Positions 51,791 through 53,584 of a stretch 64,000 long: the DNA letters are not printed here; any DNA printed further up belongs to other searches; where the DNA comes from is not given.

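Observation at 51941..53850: PIN-GNAT-PUA-like fusion protein followed by a standalone ASCH protein: candidate modified-nucleic-acid-directed module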

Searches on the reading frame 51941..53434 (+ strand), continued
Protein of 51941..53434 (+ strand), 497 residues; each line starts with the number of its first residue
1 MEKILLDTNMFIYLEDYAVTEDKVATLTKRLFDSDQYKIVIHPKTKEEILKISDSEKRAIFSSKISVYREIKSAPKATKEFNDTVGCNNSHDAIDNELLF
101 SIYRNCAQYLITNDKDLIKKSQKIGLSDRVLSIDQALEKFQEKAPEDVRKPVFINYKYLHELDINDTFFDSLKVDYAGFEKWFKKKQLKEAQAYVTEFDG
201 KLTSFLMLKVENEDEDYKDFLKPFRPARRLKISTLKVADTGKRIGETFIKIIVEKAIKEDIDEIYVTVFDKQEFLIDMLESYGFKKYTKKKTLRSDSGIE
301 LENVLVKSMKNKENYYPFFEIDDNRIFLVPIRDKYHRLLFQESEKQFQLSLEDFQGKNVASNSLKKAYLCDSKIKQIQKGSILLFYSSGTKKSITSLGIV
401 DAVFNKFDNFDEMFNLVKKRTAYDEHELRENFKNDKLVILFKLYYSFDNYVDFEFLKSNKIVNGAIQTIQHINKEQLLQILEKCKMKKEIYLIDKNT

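Call 45: search_solved_structures(query=A1, max_evalue=1, show_alignments=2)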
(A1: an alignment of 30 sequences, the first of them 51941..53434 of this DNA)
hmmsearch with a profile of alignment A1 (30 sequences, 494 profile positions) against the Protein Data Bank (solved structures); distinct sequences matched with E-value up to 1: 3.
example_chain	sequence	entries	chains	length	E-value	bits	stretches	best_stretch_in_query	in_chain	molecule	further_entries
6yzz_A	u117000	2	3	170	0.064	15.2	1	223-289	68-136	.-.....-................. 50 | Acyl-CoA N-acyltransferases (NAT) superfamily protein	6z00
2ar1_A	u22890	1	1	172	0.18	13.7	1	347-418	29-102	hypothetical protein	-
6wax_A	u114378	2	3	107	0.53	12.2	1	179-234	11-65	Ras GTPase-activating protein 1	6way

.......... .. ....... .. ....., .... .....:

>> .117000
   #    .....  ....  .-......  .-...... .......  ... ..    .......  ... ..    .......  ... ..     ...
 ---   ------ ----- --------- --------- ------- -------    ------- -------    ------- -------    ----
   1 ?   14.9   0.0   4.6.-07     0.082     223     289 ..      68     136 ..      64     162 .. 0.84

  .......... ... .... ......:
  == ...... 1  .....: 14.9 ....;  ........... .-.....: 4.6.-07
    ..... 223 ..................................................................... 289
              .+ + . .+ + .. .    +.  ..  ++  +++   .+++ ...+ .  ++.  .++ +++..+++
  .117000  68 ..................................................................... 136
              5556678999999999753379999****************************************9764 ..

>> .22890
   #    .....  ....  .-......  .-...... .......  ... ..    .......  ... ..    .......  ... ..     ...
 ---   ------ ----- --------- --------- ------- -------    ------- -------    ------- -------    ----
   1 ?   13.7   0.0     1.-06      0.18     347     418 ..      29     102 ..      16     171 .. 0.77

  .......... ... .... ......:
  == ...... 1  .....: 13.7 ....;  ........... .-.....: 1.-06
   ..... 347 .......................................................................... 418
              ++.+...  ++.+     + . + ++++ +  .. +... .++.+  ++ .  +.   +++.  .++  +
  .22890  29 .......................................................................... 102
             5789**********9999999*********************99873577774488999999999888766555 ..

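Call 48: search_protein_families(library=pfam, alignment_id=A4, max_evalue=0.0001)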
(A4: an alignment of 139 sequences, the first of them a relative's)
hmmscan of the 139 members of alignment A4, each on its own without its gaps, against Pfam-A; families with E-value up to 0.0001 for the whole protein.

A. member 1, L001:768-1688:+ (306 aa): 1 family
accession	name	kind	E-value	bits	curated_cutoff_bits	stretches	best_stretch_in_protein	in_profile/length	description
PF02661.23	Fic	-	5.2e-22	78.9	24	1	157-252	2-92/93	Fic/DOC family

B. families by the number of members that match (of 139 scanned): 221 families (the first 25 are shown)
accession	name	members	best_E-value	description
PF04266.20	ASCH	7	1.1e-10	ASCH domain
PF12961.13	DUF3850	7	7e-07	Domain of unknown function (DUF3850)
PF02661.23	Fic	4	5.2e-22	Fic/DOC family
PF21805.3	Imm5_like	3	4e-42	Imm-5 like putative immunity protein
PF14198.11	TnpV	3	1.2e-38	Transposon-encoded protein TnpV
PF00589.27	Phage_integrase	3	2.2e-29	Phage integrase family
PF01381.28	HTH_3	3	1.3e-18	Helix-turn-helix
PF13560.12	HTH_31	3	3e-09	Helix-turn-helix domain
PF02867.20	Ribonuc_red_lgC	2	3.7e-130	Ribonucleotide reductase, barrel domain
PF02384.22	N6_Mtase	2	1.4e-112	N-6 DNA Methylase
PF00145.23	DNA_methylase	2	8.3e-55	C-5 cytosine-specific DNA methylase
PF00132.30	Hexapep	2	2.2e-32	Bacterial transferase hexapeptide (six repeats)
PF12161.14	HsdM_N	2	7.5e-32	HsdM N-terminal domain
PF03358.20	FMN_red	2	7e-28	NADPH-dependent FMN reductase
PF02518.31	HATPase_c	2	4.8e-25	Histidine kinase-, DNA gyrase B-, and HSP90-like ATPase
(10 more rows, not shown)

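Call 49: search_protein_families(library=padloc, alignment_id=A4, max_evalue=1e-10)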
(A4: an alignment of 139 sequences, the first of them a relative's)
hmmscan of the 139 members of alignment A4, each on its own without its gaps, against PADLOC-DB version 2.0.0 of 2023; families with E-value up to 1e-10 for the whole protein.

A. member 1, L001:768-1688:+ (306 aa): 6 families
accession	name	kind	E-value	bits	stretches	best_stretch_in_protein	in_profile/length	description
PDLC04836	PDC-S04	-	4.9e-38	128.7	1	85-284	14-218/244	-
PDLC04840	PDC-S04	-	1.5e-37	127.5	1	96-298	11-218/227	-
PDLC03963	SoFic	-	2.3e-33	114.1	1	68-301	29-266/361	-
PDLC04837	PDC-S04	-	1.1e-28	98.1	1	85-296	14-225/234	-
PDLC04839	PDC-S04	-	2e-18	64.8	1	102-294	4-201/205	-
PDLC04966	PDC-S24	-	2.4e-13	47.8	1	152-260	227-343/497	-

B. families by the number of members that match (of 139 scanned): 234 families (the first 25 are shown)
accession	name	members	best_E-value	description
PDLC03963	SoFic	4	5.2e-120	-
PDLC04836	PDC-S04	4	9.1e-108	-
PDLC04837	PDC-S04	4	1.9e-58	-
PDLC04840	PDC-S04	4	1.5e-37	-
PDLC03038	MTase_I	3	4e-119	Type I methyltransferase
PDLC03032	MTase_I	3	4.6e-91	Type I methyltransferase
PDLC04134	mad2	3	8.3e-53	mads_2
PDLC04966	PDC-S24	3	1e-18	-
PDLC03028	MTase_I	2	5.3e-211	Type I methyltransferase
PDLC03031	MTase_I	2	3.3e-164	Type I methyltransferase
PDLC03384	MTase_II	2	3e-132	Type II methyltransferase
PDLC03027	MTase_I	2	1.3e-120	Type I methyltransferase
PDLC03022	MTase_I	2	1.9e-119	Type I methyltransferase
PDLC03039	MTase_I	2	4.7e-117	Type I methyltransferase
PDLC03019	MTase_I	2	1e-91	Type I methyltransferase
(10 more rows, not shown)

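Call 53: search_dna_similar(query=window:51941-53434:+, collection=phages, mode=protein, max_evalue=0.001, max_rows=15)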
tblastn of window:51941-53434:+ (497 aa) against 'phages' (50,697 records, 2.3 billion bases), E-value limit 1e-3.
Records with a match: 16; places in all: 16; records where one place covers at least 80% of the query: 2.
Best place of each record, by identity: <60% 16.
By first word of the organism name: Escherichia 8; Methanothermobacter 2; Lactobacillus 2; Salmonella 1; Enterococcus 1; Lacticaseibacillus 1; Bacteriophage 1.
By host as written in the record: - 8; Escherichia coli 4; Escherichia coli C 1; Lactobacillus johnsonii 1; Lacticaseibacillus paracasei LMG 19719 1; uncultured Helicobacter sp. 1.
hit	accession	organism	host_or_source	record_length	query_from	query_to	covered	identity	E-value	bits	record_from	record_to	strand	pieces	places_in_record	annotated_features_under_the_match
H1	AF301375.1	Methanothermobacter phage psiM100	-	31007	3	482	97%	32.3%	4e-54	202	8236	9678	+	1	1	ORFD: unknown | inserted fragment IFa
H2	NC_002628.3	Methanothermobacter phage psiM100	-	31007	3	482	97%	32.3%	4e-54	202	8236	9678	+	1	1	ORFD: hypothetical protein | inserted fragment IFa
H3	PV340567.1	Escherichia phage PhiR47_2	Escherichia coli C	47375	154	486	67%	29.6%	4e-24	112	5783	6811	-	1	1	GevT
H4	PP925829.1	Escherichia phage IdasGreatGrand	Escherichia coli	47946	154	486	67%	29.6%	4e-24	112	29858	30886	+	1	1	hypothetical protein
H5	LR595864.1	Escherichia phage 4A7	-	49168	154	486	67%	29.6%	4e-24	112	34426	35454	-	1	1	hypothetical protein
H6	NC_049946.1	Escherichia phage 4A7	-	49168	154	486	67%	29.6%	4e-24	112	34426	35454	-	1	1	hypothetical protein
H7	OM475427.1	Escherichia phage D2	Escherichia coli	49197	154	486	67%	29.6%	4e-24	112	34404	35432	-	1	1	hypothetical protein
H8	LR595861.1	Escherichia virus Lambda_4C10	-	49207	154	486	67%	29.6%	4e-24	112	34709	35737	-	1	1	FIG00638478: hypothetical protein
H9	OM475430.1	Escherichia phage 3W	Escherichia coli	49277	154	486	67%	29.6%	4e-24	112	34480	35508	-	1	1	hypothetical protein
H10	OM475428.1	Escherichia phage 1W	Escherichia coli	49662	154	486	67%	29.6%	4e-24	112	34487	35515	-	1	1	hypothetical protein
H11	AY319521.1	Salmonella phage SopEPhi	-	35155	154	447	59%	32.9%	5e-29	127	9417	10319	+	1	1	unknown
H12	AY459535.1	Lactobacillus prophage Lj965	-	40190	161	468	62%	31.3%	1e-23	111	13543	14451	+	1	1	putative protein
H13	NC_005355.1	Lactobacillus prophage Lj965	Lactobacillus johnsonii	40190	161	468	62%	31.3%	1e-23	111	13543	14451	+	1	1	hypothetical protein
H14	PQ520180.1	Enterococcus phage IME_EF3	-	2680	164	402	48%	36.3%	2e-31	134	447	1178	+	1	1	record has no annotation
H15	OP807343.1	Lacticaseibacillus phage P7.1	Lacticaseibacillus paracasei LMG 19719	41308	153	407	51%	31.0%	3e-21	103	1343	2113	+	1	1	hypothetical protein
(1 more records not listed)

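Call 54: search_dna_similar(query=window:51941-53434:+, collection=plasmids, mode=protein, max_evalue=0.001, max_rows=15)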
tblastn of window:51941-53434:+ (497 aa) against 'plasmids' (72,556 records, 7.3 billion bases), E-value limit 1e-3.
Records with a match: 33; places in all: 35; records where one place covers at least 80% of the query: 17.
Best place of each record, by identity: <60% 33.
By first word of the organism name: Rhizobium 4; Sinorhizobium 3; Mesorhizobium 2; Methylobacterium 2; Paenibacillus 2; Natronococcus 1; Halalkaliarchaeum 1; Burkholderia 1; Paracoccus 1; Ensifer 1; and 15 more.
By predicted mobility (MOB-suite, as given by PLSDB): non-mobilizable 20; conjugative 11; mobilizable 2.
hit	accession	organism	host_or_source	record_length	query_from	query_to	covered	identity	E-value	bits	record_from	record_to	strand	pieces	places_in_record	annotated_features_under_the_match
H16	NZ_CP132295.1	Natronococcus sp. AD-5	cell culture,sediment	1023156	4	486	97%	31.4%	4e-63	230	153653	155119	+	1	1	record has no annotation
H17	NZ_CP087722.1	Halalkaliarchaeum sp. AArc-CO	Kulunda Steppe hypersaline lake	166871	3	475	95%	31.2%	2e-40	230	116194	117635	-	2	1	PIN domain-containing protein | hypothetical protein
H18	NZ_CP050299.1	Mesorhizobium huakuii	Oxytropis kamtschatica,cell ...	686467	3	472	95%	28.9%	3e-41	166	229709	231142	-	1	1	GNAT family N-acetyltransferase | ASCH domain-containing protein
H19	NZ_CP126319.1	Burkholderia anthina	Sorghum bicolor,Sandy loam,rhizosphere ...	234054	3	481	96%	28.0%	3e-44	174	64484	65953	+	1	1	N-acetyltransferase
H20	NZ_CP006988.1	Rhizobium etli bv. mimosae str. IE4771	Phaseolus vulgaris,whole organism,nodule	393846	5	487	97%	27.7%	2e-39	160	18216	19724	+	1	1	GNAT family N-acetyltransferase | helix-turn-helix domain-containing protein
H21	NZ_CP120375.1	Sinorhizobium garamanticum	Argyrolobium uniflorum,Cell culture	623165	3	475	95%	28.0%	6e-39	158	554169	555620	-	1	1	GNAT family N-acetyltransferase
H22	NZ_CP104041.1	Rhizobium sp. WSM4643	Pisum sativum,Cell culture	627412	5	483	96%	27.5%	1e-33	142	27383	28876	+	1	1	GNAT family N-acetyltransferase | helix-turn-helix domain-containing protein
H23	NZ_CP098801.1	Rhizobium anhuiense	Trifolium dubium,Cell culture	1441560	5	490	98%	27.0%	1e-35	149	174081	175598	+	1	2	record has no annotation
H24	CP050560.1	Sinorhizobium meliloti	Melilotus officinalis,cell culture,root ...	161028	5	487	93%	28.4%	5e-36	178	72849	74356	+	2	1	helix-turn-helix domain-containing protein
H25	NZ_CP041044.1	Paracoccus sp. AK26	pure culture,Hexachlorocyclohexane ...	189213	5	484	97%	27.0%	3e-37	154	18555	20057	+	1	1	helix-turn-helix domain-containing protein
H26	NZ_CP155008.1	Methylobacterium fujisawaense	concrete cylinder weathered outdoors on ...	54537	5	486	97%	26.8%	8e-34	143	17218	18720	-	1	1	hypothetical protein | helix-turn-helix domain-containing protein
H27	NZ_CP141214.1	Sinorhizobium meliloti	alfalfa,Isolate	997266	3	480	96%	27.0%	7e-38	155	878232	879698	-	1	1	GNAT family N-acetyltransferase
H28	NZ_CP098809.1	Ensifer adhaerens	whole organism,soil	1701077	3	480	96%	27.0%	3e-37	153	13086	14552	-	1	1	none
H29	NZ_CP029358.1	Azospirillum thermophilum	cell culture,hot spring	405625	5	481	96%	26.8%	9e-32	137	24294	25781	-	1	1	GNAT family N-acetyltransferase | helix-turn-helix domain-containing protein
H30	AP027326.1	Sphingobium sp. TomTYG46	-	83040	3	483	97%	25.7%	6e-34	144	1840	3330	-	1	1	hypothetical protein (x2)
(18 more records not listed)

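Call 55: get_annotated_region(hit=H3, flank=3000)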
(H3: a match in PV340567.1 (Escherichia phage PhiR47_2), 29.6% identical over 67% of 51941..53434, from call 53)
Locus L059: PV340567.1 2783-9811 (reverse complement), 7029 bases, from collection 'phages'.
description: Escherichia phage PhiR47_2, complete genome.
organism: Escherichia phage PhiR47_2 (NCBI taxid 3416489)
taxonomy: Viruses
host: Escherichia coli C; source: -; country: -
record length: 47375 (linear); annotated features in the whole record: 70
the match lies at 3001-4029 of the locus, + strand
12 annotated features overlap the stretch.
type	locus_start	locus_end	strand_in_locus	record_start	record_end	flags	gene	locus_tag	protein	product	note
CDS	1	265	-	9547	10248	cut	-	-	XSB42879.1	DNA replication protein P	-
CDS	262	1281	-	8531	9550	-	-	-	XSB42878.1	DNA replication protein O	-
CDS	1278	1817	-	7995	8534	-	-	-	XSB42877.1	cII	activator protein cII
CDS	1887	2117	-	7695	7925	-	-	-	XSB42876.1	Cro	transcriptional regulator cro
CDS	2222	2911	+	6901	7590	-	-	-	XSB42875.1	cI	repressor protein cI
CDS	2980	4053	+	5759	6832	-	-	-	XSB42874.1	GevT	GevT toxin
CDS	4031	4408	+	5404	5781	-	-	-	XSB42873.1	GevA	GevA antitoxin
CDS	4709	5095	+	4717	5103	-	-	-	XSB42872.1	Kil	prophage Kil protein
CDS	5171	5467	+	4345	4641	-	-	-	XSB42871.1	Gam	host-nuclease inhibitor protein Gam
CDS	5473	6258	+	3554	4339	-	-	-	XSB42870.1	Bet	recombination protein Bet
CDS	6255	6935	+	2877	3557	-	-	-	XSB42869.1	exonuclease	-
CDS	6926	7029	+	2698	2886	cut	-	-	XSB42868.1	hypothetical protein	hypothetical protein orf60a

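Call 64: get_annotated_region(hit=H2, flank=2500)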
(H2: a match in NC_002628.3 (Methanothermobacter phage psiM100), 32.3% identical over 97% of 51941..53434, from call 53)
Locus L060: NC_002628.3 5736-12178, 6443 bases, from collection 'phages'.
description: Methanothermobacter wolfeii prophage psiM100, complete genome; flanked by Methanothermobacter wolfeii MTW1216 (mtw1216) and MTW1215 (mtw1215) genes, complete cds.
organism: Methanothermobacter phage psiM100 (NCBI taxid 173824)
taxonomy: Viruses; Duplodnaviria; Heunggongvirae; Uroviricota; Caudoviricetes; Methanobavirales; Leisingerviridae; Psimunavirus
host: -; source: -; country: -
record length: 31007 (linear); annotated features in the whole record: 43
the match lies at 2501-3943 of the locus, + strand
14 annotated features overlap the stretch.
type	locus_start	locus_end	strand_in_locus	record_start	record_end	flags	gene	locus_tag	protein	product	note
CDS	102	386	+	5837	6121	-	ORF3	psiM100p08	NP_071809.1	hypothetical protein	similar to ORF3 of Methanothermobacter marburgensis phage psiM2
CDS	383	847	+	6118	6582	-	ORF4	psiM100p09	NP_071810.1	hypothetical protein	similar to ORF4 of Methanothermobacter marburgensis phage psiM2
repeat_region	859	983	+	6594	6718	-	-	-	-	-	-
repeat_region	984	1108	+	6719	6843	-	-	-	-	-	-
misc_feature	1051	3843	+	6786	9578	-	-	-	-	-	inserted fragment IFa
repeat_region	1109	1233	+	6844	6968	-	-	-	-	-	-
CDS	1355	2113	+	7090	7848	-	ORFB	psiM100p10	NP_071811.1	hypothetical protein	similar to the hypothetical protein MTH315 of Methanothermobacter thermautotrophicus deltaH: PIR Accession Number D69140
CDS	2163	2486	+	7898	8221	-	ORFC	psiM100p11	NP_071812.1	hypothetical protein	similar to the hypothetical protein MTH316 of Methanothermobacter thermautotrophicus deltaH: PIR Accession Number E69140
CDS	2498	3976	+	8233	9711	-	ORFD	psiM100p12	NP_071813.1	hypothetical protein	-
CDS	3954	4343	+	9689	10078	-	ORF5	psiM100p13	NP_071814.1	hypothetical protein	similar to ORF5 of Methanothermobacter marburgensis phage psiM2; similar to the hypothetical protein APE1779 of ...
CDS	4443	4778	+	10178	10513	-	ORF6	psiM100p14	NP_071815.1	hypothetical protein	similar to ORF6 of Methanothermobacter marburgensis phage psiM2; similar to ORF6 of Methanothermobacter marburgensis ...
CDS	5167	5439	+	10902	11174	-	ORF7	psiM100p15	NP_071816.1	hypothetical protein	similar to ORF7 of Methanothermobacter marburgensis phage psiM2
CDS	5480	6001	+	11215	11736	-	ORF8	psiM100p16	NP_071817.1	terminase small subunit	similar to ORF8 of Methanothermobacter marburgensis phage psiM2; similar to Bacillus subtilis prophage PBSX small ...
CDS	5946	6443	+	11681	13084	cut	ORF9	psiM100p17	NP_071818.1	terminase large subunit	similar to ORF9 of Methanothermobacter marburgensis phage psiM2; similar to a hypothetical protein (ORF5) of ...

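Call 65: get_annotated_region(hit=H20, flank=3000)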
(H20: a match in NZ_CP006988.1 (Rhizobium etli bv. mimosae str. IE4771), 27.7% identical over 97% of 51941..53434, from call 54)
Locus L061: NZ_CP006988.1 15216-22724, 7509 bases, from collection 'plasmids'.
description: Rhizobium etli bv. mimosae str. IE4771 plasmid pRetIE4771b, complete sequence
organism: Rhizobium etli bv. mimosae str. IE4771 (NCBI taxid 1432050)
taxonomy: Bacteria; Pseudomonadota; Alphaproteobacteria; Hyphomicrobiales; Rhizobiaceae; Rhizobium; Rhizobium etli; Rhizobium etli bv. mimosae str. IE4771
host: -; source: Phaseolus vulgaris,whole organism,nodule; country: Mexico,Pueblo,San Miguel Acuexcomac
typing (MOB-suite, as given by PLSDB): conjugative; replicon rep_cluster_287; relaxase MOBQ; mating-pair formation MPF_T
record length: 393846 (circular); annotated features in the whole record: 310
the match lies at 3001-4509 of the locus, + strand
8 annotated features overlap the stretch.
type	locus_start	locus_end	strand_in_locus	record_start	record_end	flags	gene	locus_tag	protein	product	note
CDS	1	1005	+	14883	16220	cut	-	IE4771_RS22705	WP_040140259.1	hypothetical protein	-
CDS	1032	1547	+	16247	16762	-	-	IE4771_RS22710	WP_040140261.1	hypothetical protein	-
CDS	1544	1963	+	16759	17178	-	-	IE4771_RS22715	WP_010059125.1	hypothetical protein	-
CDS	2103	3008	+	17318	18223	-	-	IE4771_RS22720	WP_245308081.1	helix-turn-helix domain-containing protein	-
CDS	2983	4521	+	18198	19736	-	-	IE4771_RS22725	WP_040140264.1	GNAT family N-acetyltransferase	-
CDS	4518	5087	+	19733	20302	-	-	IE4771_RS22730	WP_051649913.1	AAA family ATPase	-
CDS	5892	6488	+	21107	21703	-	-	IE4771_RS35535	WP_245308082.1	hypothetical protein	-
CDS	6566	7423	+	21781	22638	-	-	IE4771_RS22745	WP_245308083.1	hypothetical protein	-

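Call 76: search_protein_representatives(protein=window:51941-53434:+)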
Query: 497 residues. Proteins with E-value up to 0.001 (for the whole library): 1715; up to 1e-10: 1206; up to 1e-30: 517. The best 150 are listed.
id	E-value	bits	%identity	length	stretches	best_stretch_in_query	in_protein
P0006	0.0e+00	1019.0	95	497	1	1-496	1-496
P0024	6.0e-194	661.8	64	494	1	1-493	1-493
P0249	2.3e-119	416.0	47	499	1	3-487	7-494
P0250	1.1e-111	390.6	43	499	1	1-482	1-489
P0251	1.2e-111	390.6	63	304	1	1-293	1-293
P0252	3.4e-94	333.0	40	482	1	2-471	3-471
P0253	3.6e-94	332.9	38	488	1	1-482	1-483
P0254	4.1e-92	326.1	39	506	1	2-486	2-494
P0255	3.6e-88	313.1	46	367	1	128-487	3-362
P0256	2.8e-81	290.4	42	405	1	101-483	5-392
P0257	6.7e-81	289.2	48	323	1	173-488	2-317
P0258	1.2e-80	288.3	39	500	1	3-482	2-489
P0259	6.2e-80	286.0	38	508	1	1-486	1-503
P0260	3.2e-77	277.0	36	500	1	3-483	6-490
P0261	2.8e-75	270.6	36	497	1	4-495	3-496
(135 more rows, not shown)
